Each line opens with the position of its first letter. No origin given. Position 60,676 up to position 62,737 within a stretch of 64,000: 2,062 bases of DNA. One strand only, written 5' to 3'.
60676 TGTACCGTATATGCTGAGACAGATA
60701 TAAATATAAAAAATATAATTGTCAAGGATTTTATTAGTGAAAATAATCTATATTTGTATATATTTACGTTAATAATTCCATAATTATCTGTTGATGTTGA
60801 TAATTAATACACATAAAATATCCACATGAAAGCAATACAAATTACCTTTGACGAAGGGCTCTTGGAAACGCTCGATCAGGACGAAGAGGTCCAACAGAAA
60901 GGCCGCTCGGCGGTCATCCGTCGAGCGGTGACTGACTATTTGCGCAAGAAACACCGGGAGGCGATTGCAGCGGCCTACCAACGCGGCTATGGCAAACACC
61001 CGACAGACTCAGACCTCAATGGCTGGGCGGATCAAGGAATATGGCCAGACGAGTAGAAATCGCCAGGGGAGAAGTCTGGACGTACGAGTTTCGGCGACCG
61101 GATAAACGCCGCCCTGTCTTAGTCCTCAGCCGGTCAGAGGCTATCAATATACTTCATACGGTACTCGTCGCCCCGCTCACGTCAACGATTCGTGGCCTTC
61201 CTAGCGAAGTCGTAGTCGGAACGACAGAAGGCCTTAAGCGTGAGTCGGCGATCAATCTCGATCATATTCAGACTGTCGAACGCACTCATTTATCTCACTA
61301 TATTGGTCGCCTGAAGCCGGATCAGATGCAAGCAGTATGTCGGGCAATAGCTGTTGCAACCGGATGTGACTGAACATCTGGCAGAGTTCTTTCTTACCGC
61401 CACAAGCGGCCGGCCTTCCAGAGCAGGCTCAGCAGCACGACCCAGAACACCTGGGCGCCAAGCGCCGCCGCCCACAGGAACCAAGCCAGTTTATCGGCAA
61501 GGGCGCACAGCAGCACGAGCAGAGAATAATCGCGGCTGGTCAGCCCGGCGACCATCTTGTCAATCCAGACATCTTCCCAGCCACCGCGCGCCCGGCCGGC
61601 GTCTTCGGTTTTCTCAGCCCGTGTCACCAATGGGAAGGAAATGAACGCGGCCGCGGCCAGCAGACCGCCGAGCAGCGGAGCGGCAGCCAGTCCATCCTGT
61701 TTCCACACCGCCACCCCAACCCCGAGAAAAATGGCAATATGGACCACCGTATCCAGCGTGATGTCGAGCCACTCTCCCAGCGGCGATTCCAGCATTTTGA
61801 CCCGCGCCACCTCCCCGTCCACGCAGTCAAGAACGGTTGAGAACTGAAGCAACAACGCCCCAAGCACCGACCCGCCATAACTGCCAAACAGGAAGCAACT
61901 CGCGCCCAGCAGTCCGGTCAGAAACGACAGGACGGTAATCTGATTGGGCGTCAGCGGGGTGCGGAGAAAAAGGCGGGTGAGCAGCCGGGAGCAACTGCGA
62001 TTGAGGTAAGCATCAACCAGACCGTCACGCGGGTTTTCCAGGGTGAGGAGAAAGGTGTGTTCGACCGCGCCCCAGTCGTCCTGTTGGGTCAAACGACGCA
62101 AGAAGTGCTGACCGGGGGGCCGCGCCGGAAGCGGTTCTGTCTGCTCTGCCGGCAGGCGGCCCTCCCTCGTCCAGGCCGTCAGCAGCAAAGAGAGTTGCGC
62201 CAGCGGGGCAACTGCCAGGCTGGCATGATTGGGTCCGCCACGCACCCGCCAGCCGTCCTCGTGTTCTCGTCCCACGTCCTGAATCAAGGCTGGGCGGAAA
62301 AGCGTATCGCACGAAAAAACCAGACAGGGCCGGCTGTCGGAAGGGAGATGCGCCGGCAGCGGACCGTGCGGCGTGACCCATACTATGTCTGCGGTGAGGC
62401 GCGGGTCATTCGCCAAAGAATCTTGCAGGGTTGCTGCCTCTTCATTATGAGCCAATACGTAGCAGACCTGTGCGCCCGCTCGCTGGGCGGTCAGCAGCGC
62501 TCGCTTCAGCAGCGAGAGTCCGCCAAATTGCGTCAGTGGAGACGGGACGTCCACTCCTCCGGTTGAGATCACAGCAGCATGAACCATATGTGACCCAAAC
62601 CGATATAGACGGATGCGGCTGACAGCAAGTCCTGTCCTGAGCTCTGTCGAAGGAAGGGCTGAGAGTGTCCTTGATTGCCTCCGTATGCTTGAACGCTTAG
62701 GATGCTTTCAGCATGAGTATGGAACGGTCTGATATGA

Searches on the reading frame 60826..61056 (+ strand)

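Call 3: search_protein_families(library=pfam, proteins=[window:60826-61056:+], max_evalue=0.1)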
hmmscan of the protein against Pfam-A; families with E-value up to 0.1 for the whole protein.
window:60826-61056:+ (76 aa): 1 family
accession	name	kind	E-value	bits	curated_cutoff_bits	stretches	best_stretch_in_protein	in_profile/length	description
PF01402.27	RHH_1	-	8.4e-06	26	20.5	1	4-40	2-38/39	Ribbon-helix-helix protein, copG family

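Call 4: search_protein_families(library=padloc, proteins=[window:60826-61056:+], max_evalue=0.1)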
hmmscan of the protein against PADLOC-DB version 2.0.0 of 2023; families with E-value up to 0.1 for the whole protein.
window:60826-61056:+ (76 aa): 0 families

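Call 5: search_protein_families(library=ncbifam, proteins=[window:60826-61056:+], max_evalue=0.1)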
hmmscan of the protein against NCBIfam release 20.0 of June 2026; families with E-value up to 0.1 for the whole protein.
window:60826-61056:+ (76 aa): 5 families
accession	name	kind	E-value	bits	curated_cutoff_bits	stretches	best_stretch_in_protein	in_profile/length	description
NF053762.1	aCcr1_fam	equivalog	0.0023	17.8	60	1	8-39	7-38/38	aCcr1 family cell cycle regulator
NF050104.1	TA_MazE_antitoxin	equivalog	0.021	15.2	65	1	4-55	2-50/69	type II toxin-antitoxin system MazE family antitoxin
NF002815.0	PRK02967.1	equivalog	0.033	14.2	83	1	1-45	1-46/139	nickel-responsive transcriptional regulator NikR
TIGR02793.1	nikR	equivalog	0.034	14.4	175.45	1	4-43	3-43/129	nickel-responsive transcriptional regulator NikR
TIGR02989.1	Sig-70_gvs1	subfamily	0.076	12.9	124.55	1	6-55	76-127/158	RNA polymerase sigma-70 factor, Rhodopirellula/Verrucomicrobium family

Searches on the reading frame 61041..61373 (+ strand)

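Call 3: search_protein_families(library=pfam, proteins=[window:61041-61373:+], max_evalue=0.1)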
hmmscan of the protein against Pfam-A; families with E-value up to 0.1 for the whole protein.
window:61041-61373:+ (110 aa): 2 families
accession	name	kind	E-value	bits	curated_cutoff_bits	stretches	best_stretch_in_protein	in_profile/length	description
PF02452.23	PemK_toxin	-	2.8e-20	73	23.1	1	9-105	2-107/109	PemK-like, MazF-like toxin of type II toxin-antitoxin system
PF20233.3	DUF6590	-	0.044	14.2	27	1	60-99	110-150/152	Family of unknown function (DUF6590)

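Call 4: search_protein_families(library=padloc, proteins=[window:61041-61373:+], max_evalue=0.1)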
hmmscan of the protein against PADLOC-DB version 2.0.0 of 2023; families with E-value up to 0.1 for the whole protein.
window:61041-61373:+ (110 aa): 0 families

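Call 5: search_protein_families(library=ncbifam, proteins=[window:61041-61373:+], max_evalue=0.1)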
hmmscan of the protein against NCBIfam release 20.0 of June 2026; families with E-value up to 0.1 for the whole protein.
window:61041-61373:+ (110 aa): 1 family
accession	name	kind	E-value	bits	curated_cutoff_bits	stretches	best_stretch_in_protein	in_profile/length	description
NF007386.0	PRK09907.1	equivalog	0.00015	21.7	120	1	23-105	28-108/111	endoribonuclease MazF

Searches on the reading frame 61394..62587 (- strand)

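Call 3: search_protein_families(library=pfam, proteins=[window:61394-62587:-], max_evalue=0.1)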
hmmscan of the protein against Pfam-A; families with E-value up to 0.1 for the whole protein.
window:61394-62587:- (397 aa): 2 families
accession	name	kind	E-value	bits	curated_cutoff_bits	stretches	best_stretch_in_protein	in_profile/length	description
PF01066.26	CDP-OH_P_transf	-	3.9e-09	37.5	22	1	213-311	3-95/152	CDP-alcohol phosphatidyltransferase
PF12804.13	NTP_transf_3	-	0.052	14.2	27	0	17-110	17-112/160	MobA-like NTP transferase domain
